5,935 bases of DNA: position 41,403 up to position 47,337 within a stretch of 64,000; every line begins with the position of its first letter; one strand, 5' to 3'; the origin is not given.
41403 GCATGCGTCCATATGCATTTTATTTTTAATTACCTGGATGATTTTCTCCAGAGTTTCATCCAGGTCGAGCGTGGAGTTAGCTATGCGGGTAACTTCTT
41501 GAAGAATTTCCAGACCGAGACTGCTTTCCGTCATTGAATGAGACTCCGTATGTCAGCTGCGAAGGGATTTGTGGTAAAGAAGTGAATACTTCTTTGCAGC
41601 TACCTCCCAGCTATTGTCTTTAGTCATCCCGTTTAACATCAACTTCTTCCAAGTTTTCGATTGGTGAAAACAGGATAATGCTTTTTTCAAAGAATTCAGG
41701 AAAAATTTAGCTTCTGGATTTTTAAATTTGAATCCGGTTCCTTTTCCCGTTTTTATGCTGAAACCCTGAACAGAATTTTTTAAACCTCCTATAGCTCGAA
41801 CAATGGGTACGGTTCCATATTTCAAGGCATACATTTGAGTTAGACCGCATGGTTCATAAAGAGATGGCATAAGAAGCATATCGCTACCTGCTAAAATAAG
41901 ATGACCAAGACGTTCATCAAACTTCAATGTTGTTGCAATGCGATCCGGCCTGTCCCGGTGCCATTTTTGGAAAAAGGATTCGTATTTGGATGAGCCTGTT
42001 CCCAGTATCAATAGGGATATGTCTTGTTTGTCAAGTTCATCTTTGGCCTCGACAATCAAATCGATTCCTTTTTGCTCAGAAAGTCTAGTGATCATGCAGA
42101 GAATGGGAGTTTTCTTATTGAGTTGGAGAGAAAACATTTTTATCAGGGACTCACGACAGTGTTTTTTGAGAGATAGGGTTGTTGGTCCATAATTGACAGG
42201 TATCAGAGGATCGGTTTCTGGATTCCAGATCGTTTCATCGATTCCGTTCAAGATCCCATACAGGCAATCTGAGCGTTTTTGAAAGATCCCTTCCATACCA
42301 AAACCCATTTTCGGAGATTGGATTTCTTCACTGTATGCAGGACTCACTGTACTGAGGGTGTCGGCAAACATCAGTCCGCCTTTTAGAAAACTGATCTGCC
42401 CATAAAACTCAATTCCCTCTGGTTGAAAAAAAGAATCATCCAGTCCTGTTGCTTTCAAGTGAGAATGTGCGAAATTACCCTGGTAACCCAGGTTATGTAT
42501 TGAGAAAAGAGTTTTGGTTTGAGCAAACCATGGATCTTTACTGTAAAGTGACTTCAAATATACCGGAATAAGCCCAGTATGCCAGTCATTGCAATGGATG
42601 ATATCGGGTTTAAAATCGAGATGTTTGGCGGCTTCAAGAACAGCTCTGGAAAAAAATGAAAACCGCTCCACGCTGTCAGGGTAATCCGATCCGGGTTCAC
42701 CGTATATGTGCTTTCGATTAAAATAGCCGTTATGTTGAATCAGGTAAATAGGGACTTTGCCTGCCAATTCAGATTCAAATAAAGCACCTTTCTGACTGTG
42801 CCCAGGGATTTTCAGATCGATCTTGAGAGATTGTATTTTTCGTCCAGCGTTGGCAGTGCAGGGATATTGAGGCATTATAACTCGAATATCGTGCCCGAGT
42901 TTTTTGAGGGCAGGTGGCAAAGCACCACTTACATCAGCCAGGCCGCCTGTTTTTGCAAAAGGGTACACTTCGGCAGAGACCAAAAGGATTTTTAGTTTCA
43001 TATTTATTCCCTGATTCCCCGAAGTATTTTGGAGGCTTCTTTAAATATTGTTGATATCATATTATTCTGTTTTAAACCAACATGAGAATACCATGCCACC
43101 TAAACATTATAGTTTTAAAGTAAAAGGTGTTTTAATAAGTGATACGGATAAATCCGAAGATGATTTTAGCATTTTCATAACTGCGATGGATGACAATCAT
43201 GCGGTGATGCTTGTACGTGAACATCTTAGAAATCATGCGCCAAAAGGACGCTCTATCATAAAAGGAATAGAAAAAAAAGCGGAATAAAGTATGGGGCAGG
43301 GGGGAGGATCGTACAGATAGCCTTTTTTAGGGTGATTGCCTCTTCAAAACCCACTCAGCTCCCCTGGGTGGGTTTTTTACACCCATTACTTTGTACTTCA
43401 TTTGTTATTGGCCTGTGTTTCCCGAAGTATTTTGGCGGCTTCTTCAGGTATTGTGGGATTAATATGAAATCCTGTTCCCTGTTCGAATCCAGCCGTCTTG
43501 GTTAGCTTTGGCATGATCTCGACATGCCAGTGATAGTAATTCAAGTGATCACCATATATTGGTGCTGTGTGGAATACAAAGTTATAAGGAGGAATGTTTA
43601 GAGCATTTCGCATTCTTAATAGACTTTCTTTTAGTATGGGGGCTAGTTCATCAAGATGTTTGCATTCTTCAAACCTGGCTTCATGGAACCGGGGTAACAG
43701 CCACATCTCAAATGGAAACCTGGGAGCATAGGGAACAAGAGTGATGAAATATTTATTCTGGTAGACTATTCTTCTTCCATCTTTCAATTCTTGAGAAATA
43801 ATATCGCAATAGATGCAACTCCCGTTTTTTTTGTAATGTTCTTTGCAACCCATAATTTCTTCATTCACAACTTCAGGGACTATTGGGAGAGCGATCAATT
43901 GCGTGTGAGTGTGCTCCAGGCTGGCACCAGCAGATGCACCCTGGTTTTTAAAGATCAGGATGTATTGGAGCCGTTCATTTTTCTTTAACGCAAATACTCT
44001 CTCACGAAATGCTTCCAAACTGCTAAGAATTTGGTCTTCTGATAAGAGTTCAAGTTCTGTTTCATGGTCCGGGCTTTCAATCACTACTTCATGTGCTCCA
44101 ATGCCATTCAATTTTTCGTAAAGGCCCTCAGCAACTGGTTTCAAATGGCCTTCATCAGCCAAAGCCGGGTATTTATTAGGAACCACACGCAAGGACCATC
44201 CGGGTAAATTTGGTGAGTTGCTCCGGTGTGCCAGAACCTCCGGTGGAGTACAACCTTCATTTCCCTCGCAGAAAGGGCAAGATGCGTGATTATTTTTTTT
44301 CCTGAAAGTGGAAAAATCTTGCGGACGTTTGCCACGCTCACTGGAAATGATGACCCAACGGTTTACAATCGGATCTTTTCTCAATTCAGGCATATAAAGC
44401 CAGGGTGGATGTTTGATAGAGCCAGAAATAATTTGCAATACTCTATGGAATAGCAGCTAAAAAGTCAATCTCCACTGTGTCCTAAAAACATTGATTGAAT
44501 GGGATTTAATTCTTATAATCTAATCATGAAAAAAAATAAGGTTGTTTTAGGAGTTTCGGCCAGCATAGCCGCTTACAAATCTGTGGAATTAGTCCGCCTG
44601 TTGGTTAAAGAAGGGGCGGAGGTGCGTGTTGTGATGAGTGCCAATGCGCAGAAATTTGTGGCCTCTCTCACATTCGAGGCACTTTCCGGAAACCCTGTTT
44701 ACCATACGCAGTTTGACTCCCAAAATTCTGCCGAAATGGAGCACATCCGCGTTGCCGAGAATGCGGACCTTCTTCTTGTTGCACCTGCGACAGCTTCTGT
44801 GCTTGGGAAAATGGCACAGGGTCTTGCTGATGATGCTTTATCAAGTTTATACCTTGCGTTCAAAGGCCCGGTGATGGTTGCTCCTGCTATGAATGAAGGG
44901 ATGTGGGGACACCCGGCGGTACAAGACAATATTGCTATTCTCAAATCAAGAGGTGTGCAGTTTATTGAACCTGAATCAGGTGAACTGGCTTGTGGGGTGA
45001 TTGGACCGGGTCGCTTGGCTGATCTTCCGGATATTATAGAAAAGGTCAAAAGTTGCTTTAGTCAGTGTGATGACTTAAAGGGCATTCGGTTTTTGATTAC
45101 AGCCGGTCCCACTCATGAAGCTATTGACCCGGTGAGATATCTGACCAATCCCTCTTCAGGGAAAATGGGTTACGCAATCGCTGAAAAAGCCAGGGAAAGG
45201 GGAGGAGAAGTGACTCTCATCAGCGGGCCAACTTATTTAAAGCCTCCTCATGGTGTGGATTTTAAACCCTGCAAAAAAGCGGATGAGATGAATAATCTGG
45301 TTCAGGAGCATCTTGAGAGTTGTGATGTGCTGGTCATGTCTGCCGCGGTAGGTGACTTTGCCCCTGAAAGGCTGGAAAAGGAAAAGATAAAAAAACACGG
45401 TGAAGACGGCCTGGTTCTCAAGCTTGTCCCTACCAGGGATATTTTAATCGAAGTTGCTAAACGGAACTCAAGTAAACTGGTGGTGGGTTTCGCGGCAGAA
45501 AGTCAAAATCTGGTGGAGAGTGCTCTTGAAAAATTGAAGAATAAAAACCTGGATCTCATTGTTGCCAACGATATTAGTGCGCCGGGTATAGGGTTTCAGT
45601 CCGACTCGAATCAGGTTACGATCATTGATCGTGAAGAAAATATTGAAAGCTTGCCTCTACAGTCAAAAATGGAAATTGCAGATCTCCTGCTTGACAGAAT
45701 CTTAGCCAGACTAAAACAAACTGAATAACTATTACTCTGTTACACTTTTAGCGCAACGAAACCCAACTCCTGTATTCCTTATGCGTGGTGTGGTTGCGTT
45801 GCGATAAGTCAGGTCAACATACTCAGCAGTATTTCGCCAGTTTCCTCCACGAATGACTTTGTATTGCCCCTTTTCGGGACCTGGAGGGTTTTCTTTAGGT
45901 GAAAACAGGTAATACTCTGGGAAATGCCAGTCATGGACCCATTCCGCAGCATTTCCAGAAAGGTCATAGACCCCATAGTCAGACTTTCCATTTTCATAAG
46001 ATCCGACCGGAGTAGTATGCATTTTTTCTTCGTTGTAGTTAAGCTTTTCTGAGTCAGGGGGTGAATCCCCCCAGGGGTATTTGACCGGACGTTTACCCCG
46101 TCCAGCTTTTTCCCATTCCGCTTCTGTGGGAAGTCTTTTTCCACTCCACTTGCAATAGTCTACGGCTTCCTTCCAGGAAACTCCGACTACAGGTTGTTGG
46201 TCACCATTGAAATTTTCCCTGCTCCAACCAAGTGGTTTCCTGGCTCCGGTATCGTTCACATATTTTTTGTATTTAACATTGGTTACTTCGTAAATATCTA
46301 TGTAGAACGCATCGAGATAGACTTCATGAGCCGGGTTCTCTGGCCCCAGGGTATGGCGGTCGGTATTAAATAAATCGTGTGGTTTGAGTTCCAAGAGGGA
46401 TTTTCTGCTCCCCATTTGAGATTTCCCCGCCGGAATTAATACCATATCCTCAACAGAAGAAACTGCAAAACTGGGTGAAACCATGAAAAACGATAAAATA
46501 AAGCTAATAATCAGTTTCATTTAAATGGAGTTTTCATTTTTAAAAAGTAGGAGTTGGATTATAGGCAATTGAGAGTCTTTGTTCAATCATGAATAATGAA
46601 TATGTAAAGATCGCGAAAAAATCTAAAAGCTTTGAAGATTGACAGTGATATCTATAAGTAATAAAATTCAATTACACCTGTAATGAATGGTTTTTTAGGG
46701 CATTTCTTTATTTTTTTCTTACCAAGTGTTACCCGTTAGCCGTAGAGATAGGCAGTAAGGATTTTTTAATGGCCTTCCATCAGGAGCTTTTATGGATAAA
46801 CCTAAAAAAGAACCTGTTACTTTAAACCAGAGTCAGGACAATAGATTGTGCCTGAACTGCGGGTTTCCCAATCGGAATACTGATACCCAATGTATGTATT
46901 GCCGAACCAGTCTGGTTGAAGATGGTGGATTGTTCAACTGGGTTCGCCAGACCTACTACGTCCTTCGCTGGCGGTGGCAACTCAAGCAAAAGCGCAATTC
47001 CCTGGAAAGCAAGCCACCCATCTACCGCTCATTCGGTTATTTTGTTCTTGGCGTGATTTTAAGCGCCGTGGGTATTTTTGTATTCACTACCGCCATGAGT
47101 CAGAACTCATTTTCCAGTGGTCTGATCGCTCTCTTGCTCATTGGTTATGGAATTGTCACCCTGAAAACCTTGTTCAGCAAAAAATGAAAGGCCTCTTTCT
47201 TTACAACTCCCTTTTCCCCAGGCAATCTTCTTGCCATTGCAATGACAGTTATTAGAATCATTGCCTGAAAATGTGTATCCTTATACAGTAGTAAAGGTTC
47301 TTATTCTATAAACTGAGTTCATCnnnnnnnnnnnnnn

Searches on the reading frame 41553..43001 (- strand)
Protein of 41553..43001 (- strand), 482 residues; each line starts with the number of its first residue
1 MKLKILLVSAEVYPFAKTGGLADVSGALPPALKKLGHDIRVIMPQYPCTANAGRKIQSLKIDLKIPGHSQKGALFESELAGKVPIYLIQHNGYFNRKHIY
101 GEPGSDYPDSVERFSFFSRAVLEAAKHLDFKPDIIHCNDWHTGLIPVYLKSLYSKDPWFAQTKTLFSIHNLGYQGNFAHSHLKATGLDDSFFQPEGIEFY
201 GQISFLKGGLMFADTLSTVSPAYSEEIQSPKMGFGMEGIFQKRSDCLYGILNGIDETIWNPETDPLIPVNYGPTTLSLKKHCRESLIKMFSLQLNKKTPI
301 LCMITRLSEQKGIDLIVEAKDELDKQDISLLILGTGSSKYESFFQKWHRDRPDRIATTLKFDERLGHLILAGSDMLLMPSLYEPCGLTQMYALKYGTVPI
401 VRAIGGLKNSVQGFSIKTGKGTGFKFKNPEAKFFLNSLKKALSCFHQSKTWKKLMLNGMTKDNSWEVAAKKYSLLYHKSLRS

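Call 14: search_protein_families(library=pfam, proteins=[window:41553-43001:-])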
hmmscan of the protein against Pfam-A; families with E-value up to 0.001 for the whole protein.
window:41553-43001:- (482 aa): 4 families
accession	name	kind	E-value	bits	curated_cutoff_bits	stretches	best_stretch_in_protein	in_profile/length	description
PF08323.17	Glyco_transf_5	-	3.8e-87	292.4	22.7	1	4-241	1-238/239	Starch synthase catalytic domain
PF00534.26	Glycos_transf_1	-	3.3e-17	63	26.4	1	289-445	6-159/172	Glycosyl transferases group 1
PF13692.12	Glyco_trans_1_4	-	1.9e-09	38.3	27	1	299-416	2-124/142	Glycosyl transferases group 1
PF13439.12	Glyco_transf_4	-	3.8e-05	24.2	28.5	1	28-179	11-109/170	Glycosyltransferase Family 4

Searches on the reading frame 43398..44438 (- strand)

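Call 14: search_protein_families(library=pfam, proteins=[window:43398-44438:-])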
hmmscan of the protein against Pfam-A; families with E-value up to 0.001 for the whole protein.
window:43398-44438:- (346 aa): 6 families
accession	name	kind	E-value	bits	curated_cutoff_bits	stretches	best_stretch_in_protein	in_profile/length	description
PF01087.27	GalP_UDP_transf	-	1.4e-13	52.2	22.1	1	15-188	10-184/184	Galactose-1-phosphate uridyl transferase, N-terminal domain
PF16268.10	DUF4921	-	3.8e-11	43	28.5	1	152-334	216-389/425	Domain of unknown function (DUF4921)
PF02744.22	GalP_UDP_tr_C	-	4.8e-10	39.8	29.2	1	201-317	8-126/165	Galactose-1-phosphate uridyl transferase, C-terminal domain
PF16285.10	DUF4931_N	-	1.3e-08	35.4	24.1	1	116-184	53-121/124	Domain of unknown function (DUF4931) N-terminal domain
PF19327.4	Ap4A_phos_N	-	0.0001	22.3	23.1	1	160-190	136-166/177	Ap4A phosphorylase N-terminal domain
PF01230.28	HIT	-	0.00019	22.5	21.5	0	119-182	31-93/98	HIT domain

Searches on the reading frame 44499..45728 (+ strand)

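Call 14: search_protein_families(library=pfam, proteins=[window:44499-45728:+])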
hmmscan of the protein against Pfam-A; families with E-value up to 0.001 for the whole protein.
window:44499-45728:+ (409 aa): 2 families
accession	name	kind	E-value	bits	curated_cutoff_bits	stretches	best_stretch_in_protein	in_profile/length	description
PF04127.22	DFP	-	6.6e-70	235.1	22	1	193-376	1-186/186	DNA/pantothenate metabolism flavoprotein C-terminal domain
PF02441.25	Flavoprotein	-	1.6e-30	106.3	22.7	1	14-184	2-159/162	Flavoprotein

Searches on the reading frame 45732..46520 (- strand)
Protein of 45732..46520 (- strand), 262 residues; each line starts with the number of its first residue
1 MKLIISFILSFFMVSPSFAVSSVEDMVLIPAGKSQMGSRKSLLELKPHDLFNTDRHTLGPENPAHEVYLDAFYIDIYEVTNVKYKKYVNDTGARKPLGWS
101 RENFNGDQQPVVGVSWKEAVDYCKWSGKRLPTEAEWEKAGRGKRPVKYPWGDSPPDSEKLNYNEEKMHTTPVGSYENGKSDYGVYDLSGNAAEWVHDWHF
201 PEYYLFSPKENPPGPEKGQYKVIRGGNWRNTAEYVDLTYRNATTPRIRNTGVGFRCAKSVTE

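Call 14: search_protein_families(library=pfam, proteins=[window:45732-46520:-])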
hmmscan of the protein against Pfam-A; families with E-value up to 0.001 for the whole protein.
window:45732-46520:- (262 aa): 1 family
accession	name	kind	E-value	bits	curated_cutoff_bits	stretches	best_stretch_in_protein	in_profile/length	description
PF03781.23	FGE-sulfatase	-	7.9e-56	190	23.3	1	23-258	2-255/255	Sulfatase-modifying factor enzyme 1-like domain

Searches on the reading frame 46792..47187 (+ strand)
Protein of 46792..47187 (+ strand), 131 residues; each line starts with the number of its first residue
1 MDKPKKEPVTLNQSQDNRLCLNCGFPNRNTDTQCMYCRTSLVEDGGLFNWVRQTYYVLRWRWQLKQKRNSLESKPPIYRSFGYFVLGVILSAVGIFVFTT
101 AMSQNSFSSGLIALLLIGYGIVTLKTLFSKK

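Call 14: search_protein_families(library=pfam, proteins=[window:46792-47187:+])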
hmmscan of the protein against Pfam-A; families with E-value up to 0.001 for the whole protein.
window:46792-47187:+ (131 aa): 1 family
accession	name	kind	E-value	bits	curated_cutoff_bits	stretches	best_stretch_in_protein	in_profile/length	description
PF23600.1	DUF7139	-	0.00049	20.2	30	1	68-120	11-67/150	Domain of unknown function (DUF7139)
